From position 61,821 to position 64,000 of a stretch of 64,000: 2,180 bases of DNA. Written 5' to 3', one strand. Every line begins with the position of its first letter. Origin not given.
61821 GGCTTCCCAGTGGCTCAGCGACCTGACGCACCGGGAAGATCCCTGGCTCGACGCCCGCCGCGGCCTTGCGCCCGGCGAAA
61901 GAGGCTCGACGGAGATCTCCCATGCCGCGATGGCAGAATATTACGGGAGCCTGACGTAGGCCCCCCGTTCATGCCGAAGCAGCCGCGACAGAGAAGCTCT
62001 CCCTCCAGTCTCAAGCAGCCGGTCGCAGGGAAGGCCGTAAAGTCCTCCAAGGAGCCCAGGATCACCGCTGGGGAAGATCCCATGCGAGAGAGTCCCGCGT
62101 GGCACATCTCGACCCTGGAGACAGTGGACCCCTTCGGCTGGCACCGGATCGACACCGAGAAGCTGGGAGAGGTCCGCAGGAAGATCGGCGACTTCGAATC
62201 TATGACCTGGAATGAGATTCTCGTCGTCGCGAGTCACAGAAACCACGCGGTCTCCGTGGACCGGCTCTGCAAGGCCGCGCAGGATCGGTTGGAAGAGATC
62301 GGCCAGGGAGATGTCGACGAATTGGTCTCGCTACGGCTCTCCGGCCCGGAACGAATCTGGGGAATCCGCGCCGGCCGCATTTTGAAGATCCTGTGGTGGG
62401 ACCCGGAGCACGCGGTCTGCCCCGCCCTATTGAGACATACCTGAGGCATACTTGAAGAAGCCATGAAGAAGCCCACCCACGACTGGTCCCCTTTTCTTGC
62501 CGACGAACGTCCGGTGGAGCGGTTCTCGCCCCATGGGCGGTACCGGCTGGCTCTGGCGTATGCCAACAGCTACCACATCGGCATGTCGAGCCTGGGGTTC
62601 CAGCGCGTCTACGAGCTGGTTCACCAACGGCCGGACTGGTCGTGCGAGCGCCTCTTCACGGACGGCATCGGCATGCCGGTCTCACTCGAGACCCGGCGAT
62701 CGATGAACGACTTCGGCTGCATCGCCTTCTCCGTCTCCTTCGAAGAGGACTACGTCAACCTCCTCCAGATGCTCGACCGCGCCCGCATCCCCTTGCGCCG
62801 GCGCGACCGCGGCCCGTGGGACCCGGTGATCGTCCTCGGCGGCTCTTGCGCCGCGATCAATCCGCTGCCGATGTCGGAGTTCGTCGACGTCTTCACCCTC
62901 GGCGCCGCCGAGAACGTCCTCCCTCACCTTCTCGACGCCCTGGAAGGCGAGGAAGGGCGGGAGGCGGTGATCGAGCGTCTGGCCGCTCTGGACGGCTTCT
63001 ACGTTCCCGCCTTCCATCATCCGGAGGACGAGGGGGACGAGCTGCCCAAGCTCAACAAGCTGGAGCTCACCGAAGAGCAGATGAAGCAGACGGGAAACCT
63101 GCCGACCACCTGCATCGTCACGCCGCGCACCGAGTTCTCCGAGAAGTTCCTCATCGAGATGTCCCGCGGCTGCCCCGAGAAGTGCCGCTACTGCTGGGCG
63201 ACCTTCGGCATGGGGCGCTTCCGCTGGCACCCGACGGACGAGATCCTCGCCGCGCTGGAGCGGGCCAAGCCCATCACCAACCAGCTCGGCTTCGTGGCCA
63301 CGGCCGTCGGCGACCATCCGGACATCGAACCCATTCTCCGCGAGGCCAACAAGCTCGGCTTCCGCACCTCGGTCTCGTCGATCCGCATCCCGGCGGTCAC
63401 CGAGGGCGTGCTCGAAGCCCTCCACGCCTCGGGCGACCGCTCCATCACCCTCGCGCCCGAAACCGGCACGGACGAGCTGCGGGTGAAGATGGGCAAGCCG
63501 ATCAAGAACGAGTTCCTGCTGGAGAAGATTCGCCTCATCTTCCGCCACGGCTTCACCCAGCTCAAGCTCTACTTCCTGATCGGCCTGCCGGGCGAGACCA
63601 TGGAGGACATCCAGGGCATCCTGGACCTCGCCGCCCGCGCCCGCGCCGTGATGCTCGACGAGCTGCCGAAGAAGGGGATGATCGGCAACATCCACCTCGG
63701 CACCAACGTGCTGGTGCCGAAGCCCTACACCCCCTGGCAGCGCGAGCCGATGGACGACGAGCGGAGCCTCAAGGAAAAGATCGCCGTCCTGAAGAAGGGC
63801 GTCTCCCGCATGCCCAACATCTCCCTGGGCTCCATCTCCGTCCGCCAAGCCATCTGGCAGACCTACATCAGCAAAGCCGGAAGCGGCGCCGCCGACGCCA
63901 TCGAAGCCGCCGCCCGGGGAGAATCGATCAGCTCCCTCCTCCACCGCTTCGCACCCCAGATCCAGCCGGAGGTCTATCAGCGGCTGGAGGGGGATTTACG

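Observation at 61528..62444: Second, paralogous Panacea-antitoxin plus putative toxin cassette in a different genomic context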

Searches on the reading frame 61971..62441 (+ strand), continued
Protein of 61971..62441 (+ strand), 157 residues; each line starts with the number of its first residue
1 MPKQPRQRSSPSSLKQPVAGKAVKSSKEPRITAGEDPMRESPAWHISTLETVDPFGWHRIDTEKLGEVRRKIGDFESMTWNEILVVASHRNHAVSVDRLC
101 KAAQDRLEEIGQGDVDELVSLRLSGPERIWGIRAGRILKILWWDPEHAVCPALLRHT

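Call 87: fold_search(model_id=the predicted structure, library=viral)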
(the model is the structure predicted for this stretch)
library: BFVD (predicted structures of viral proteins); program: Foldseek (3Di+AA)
matches with E <= 10: 135; with E <= 0.001: 0
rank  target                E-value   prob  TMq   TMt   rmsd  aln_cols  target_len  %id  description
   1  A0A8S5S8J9            1.6e-01  0.11  0.19  0.25  15.2       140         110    9  Uncharacterized protein [Siphoviridae sp. ctb3910]
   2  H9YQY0                6.8e-01  0.30  0.28  0.41   6.6        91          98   14  (no name in the UniProt tables at hand)
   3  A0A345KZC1            8.2e-01  0.20  0.29  0.34   6.6       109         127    9  (no name in the UniProt tables at hand)
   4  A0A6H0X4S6            8.7e-01  0.12  0.18  0.34   9.2        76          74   13  (no name in the UniProt tables at hand)
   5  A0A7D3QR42            9.3e-01  0.04  0.20  0.14  21.4       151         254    8  (no name in the UniProt tables at hand)
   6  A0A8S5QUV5            1.1e+00  0.06  0.16  0.25  12.4       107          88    6  Uncharacterized protein [Siphoviridae sp. ctuyW65]
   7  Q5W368                1.2e+00  0.04  0.14  0.16  12.1       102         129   11  Uncharacterized protein [Sulfolobus islandicus rod-shaped virus 1]
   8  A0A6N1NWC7            1.4e+00  0.03  0.16  0.11  10.9       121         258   13  Putative orfan [Tupanvirus soda lake]
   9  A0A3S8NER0            1.5e+00  0.06  0.13  0.11   9.7        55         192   20  Uncharacterized protein [Sulfolobales Beppu filamentous virus 2]
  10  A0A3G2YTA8            1.6e+00  0.02  0.13  0.12  26.4       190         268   10  Uncharacterized protein [Cressdnaviricota sp.]
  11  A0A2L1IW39            1.9e+00  0.15  0.17  0.20   3.1        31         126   10  Uncharacterized protein [Streptomyces phage BillNye]
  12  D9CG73                1.9e+00  0.04  0.18  0.12   9.5       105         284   12  (no name in the UniProt tables at hand)
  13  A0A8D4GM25            2.1e+00  0.18  0.18  0.24   1.6        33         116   12  (no name in the UniProt tables at hand)
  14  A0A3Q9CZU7            2.1e+00  0.11  0.24  0.18   8.1        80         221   10  A224L [African swine fever virus]
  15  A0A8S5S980            2.1e+00  0.06  0.24  0.28   9.2       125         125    6  Uncharacterized protein [Phage sp. ctGns7]
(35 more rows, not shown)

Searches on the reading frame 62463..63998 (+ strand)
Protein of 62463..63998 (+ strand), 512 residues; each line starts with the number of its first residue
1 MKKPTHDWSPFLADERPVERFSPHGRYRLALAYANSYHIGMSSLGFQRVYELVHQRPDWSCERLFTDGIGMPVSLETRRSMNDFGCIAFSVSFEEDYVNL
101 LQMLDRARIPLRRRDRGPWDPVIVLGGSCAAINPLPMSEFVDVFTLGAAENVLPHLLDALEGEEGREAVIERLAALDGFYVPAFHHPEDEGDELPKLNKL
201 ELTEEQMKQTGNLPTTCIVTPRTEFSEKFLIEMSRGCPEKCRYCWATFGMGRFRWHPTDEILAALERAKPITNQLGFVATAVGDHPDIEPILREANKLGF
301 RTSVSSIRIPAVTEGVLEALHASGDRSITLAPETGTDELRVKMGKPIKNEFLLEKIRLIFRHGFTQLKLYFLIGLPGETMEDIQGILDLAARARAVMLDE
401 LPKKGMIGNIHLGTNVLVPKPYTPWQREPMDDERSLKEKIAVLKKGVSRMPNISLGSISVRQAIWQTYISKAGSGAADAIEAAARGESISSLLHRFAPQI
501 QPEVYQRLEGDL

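Call 45: search_protein_families(library=pfam, proteins=[window:62463-63998:+], max_evalue=0.001)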
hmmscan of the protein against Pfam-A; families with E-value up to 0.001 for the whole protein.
window:62463-63998:+ (512 aa): 2 families
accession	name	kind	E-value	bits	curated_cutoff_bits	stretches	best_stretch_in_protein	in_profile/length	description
PF19864.5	Radical_SAM_N2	-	1.3e-35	122.5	29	1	45-182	1-151/151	Radical SAM proteins, N-terminal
PF04055.27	Radical_SAM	-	8.3e-24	85.1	29.5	1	231-390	1-166/166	Radical SAM superfamily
